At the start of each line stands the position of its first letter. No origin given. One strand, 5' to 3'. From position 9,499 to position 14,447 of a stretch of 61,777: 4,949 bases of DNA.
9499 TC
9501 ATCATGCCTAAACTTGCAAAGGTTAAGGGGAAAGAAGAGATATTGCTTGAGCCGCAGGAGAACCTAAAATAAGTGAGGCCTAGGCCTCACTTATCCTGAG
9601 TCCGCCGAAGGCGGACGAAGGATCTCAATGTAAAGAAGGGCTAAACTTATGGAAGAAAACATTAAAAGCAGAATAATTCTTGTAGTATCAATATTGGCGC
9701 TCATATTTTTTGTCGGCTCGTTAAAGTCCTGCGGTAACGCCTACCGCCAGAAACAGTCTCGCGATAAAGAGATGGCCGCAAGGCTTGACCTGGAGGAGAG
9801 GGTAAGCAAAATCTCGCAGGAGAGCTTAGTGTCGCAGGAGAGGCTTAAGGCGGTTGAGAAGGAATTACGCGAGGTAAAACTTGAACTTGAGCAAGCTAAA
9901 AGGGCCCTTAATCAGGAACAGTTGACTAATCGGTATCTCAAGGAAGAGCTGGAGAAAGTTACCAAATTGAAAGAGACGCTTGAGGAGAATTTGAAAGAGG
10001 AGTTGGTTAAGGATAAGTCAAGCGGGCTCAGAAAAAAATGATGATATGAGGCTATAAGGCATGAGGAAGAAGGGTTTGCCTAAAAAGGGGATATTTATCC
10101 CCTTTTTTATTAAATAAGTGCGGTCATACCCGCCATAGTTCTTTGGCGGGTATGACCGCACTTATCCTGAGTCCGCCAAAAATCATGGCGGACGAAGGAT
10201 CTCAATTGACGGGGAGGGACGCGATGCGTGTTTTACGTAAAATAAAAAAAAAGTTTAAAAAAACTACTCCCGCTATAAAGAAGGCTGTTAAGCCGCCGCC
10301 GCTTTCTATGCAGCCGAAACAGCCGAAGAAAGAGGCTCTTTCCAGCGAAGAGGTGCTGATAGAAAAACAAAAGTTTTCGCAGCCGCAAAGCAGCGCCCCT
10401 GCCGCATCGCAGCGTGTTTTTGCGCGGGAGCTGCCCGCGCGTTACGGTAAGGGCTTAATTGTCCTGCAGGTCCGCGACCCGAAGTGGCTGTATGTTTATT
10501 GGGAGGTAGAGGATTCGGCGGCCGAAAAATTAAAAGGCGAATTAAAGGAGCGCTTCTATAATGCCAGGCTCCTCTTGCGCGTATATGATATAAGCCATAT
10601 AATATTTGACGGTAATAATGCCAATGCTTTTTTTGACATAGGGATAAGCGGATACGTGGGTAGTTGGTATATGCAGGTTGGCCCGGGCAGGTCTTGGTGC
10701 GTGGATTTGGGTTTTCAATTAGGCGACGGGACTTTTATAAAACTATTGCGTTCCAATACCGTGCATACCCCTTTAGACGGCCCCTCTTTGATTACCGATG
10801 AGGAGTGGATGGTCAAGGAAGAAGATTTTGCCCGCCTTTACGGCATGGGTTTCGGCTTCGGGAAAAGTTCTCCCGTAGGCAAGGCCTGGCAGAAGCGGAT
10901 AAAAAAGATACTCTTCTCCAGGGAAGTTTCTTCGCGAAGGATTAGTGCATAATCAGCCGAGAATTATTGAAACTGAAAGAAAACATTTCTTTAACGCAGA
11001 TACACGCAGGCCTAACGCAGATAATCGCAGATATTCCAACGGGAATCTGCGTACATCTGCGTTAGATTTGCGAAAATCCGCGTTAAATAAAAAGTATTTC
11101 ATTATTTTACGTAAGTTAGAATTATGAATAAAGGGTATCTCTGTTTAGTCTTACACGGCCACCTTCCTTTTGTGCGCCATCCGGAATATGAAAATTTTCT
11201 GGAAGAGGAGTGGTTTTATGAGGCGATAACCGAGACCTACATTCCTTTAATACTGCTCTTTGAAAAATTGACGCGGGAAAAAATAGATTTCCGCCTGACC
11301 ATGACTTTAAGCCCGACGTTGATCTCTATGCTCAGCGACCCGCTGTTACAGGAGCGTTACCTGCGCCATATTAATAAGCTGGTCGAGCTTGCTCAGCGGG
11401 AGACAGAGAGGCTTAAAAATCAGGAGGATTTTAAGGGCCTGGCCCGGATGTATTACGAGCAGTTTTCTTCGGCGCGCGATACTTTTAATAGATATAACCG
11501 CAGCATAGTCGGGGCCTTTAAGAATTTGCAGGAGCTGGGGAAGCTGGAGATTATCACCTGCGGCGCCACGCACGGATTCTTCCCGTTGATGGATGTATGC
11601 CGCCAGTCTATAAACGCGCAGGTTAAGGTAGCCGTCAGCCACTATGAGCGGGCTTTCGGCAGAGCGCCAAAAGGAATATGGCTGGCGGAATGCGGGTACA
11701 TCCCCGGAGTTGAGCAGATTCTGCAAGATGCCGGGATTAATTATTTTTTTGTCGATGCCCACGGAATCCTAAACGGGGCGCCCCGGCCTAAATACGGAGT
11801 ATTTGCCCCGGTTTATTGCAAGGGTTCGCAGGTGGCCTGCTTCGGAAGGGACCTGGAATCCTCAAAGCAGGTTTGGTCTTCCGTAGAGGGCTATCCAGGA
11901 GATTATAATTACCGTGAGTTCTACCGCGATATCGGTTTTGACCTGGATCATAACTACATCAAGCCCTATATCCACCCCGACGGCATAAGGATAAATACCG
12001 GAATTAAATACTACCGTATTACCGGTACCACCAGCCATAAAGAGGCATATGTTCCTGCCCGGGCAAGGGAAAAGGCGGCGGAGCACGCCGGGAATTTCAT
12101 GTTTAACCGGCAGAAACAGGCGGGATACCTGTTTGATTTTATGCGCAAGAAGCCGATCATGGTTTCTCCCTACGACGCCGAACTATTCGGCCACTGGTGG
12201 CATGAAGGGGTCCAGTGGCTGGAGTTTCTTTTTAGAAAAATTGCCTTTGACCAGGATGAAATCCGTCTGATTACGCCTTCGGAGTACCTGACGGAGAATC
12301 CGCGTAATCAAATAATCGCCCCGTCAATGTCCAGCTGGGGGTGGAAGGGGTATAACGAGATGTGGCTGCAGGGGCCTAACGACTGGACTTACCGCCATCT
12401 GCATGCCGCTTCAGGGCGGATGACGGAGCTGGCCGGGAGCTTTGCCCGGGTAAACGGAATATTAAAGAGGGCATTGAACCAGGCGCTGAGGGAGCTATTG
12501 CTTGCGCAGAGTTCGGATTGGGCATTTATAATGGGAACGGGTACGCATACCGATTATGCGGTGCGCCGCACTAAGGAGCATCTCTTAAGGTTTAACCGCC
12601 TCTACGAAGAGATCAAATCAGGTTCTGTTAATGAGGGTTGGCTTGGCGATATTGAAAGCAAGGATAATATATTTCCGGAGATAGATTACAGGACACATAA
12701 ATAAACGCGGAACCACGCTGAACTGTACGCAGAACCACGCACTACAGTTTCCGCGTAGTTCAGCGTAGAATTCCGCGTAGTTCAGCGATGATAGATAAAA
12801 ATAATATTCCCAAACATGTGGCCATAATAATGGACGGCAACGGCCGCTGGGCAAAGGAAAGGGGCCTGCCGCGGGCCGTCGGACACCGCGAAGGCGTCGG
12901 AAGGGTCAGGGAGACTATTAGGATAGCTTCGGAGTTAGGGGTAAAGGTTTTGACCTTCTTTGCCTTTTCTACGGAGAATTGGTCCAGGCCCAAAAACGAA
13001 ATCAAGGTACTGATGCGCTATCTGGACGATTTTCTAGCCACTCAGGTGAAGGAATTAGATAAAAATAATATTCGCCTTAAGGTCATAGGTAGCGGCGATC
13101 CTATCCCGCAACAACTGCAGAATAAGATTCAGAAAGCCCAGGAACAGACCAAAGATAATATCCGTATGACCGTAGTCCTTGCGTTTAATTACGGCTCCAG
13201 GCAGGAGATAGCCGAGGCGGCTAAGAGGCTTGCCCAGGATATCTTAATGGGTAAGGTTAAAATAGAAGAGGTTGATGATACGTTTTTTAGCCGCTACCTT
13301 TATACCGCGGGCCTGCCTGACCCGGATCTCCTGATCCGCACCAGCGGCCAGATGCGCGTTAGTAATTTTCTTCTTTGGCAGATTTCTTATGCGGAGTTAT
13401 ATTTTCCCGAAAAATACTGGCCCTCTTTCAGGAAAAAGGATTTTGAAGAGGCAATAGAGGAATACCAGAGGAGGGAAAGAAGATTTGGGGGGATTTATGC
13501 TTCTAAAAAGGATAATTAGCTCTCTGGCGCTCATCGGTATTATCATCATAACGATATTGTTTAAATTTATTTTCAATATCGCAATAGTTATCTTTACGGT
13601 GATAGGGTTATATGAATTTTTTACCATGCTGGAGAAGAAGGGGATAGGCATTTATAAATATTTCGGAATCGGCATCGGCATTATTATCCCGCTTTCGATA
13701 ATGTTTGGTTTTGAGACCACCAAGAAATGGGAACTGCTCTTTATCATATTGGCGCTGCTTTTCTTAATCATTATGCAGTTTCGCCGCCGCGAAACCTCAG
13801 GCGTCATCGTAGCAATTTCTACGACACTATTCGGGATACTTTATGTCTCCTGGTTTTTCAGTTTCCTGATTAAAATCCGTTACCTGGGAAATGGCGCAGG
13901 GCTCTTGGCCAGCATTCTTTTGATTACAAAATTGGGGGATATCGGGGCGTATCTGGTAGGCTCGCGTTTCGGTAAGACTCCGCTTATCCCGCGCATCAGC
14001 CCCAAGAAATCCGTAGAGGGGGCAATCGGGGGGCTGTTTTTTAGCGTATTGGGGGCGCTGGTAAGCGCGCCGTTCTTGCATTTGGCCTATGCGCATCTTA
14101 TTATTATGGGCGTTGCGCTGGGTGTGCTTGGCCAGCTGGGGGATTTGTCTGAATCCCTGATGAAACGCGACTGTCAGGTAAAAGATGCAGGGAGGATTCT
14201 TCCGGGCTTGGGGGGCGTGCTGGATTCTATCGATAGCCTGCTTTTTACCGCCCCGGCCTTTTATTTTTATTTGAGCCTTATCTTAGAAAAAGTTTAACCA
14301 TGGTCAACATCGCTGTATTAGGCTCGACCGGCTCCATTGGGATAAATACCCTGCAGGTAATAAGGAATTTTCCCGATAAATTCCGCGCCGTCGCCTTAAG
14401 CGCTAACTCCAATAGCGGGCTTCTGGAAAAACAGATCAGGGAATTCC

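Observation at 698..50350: Operon boundaries are occupied by long hairpins whose arms are degenerate tandem short words, with different words at different loci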

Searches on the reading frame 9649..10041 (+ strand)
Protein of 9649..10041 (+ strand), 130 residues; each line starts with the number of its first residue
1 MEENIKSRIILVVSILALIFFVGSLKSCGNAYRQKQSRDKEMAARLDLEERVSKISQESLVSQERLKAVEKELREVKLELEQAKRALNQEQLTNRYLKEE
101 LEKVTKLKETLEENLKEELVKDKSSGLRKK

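Call 22: search_protein_families(library=ncbifam, proteins=[window:9649-10041:+], max_evalue=0.00001)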
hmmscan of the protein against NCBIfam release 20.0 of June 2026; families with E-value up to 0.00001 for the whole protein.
window:9649-10041:+ (130 aa): 0 families

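Call 40: search_protein_families(library=pfam, proteins=[window:9649-10041:+], max_evalue=0.001)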
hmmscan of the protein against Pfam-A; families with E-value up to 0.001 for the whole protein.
window:9649-10041:+ (130 aa): 0 families

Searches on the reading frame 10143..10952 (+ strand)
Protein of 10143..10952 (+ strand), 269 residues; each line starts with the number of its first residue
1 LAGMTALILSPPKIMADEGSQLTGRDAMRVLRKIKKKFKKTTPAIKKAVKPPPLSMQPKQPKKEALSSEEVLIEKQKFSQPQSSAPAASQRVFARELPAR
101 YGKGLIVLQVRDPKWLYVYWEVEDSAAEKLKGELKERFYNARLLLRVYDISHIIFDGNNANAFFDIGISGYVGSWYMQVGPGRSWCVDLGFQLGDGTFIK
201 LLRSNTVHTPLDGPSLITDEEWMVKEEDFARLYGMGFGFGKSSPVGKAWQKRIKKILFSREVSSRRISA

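Call 22: search_protein_families(library=ncbifam, proteins=[window:10143-10952:+], max_evalue=0.00001)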
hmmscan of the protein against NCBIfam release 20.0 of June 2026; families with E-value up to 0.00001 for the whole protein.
window:10143-10952:+ (269 aa): 0 families

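Call 40: search_protein_families(library=pfam, proteins=[window:10143-10952:+], max_evalue=0.001)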
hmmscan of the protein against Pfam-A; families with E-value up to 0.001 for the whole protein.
window:10143-10952:+ (269 aa): 1 family
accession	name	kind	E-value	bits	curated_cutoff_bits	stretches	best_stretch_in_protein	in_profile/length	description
PF16258.11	DUF4912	-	2.7e-30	105.5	29.4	1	101-218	1-116/118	Domain of unknown function (DUF4912)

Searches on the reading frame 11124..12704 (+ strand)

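Call 23: search_protein_families(library=ncbifam, proteins=[window:11124-12704:+], max_evalue=0.00001)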
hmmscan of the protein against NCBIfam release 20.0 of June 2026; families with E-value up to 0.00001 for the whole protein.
window:11124-12704:+ (526 aa): 2 families
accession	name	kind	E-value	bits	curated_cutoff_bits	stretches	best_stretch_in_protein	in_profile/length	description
NF041133.1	branch_enz_Thcocales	equivalog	2e-104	350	1000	1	4-521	1-529/553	1,4-alpha-glucan branching protein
NF041566.1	branchenz_Thermus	equivalog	1.8e-91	307.5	920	1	6-523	3-524/527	1,4-alpha-glucan branching protein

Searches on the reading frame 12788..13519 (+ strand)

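Call 23: search_protein_families(library=ncbifam, proteins=[window:12788-13519:+], max_evalue=0.00001)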
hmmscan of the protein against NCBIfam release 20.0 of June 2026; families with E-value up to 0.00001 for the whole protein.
window:12788-13519:+ (243 aa): 16 families
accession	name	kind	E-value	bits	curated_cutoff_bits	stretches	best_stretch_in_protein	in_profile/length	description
NF011405.0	PRK14830.1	equivalog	1.5e-102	342.5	304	1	2-236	17-251/251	undecaprenyl pyrophosphate synthase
NF011408.0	PRK14834.1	equivalog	2.5e-96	322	348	1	3-238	13-248/252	isoprenyl transferase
NF011406.0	PRK14831.1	subfamily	6.1e-96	320.5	375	1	2-236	18-252/256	undecaprenyl pyrophosphate synthase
TIGR00055.1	uppS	equivalog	6e-89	297.3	109.55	1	7-234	1-228/228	polyprenyl diphosphate synthase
NF011411.0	PRK14838.1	equivalog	1.3e-83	280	417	1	2-235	7-238/244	isoprenyl transferase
NF011407.0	PRK14833.1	equivalog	1.1e-82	277.2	325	1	5-236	2-232/233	di-trans,poly-cis-decaprenylcistransferase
NF011414.0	PRK14841.1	equivalog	2e-80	269.8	401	1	6-237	2-231/233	isoprenyl transferase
NF011404.0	PRK14829.1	equivalog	1.7e-76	256.9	372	1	2-236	25-259/260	isoprenyl transferase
NF011413.0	PRK14840.1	equivalog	5.6e-75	252.2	410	1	3-234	14-249/250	isoprenyl transferase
NF011412.0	PRK14839.1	equivalog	1e-71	241.1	334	1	9-240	11-233/240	di-trans,poly-cis-decaprenylcistransferase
NF007596.1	PRK10240.1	equivalog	1e-70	238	418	1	8-238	16-246/251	(2E,6E)-farnesyl-diphosphate-specific ditrans,polycis-undecaprenyl-diphosphate synthase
NF011415.0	PRK14842.1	equivalog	2.2e-66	223.8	360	1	4-237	5-239/241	isoprenyl transferase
NF011402.0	PRK14827.1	equivalog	9.7e-65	218.8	535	1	2-234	62-294/296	decaprenyl diphosphate synthase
NF011403.0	PRK14828.1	equivalog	1.8e-64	217.6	348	1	2-234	23-257/258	isoprenyl transferase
NF011410.0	PRK14837.1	equivalog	2.7e-61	207.1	342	1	3-234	2-229/230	undecaprenyl pyrophosphate synthase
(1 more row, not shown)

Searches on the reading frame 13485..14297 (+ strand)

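Call 23: search_protein_families(library=ncbifam, proteins=[window:13485-14297:+], max_evalue=0.00001)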
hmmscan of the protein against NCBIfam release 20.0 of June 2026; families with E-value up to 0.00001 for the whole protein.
window:13485-14297:+ (270 aa): 1 family
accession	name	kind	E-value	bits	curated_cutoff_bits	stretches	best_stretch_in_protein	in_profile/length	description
NF008635.0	PRK11624.1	equivalog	7.9e-25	87.8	385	1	5-267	1-282/285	phosphatidate cytidylyltransferase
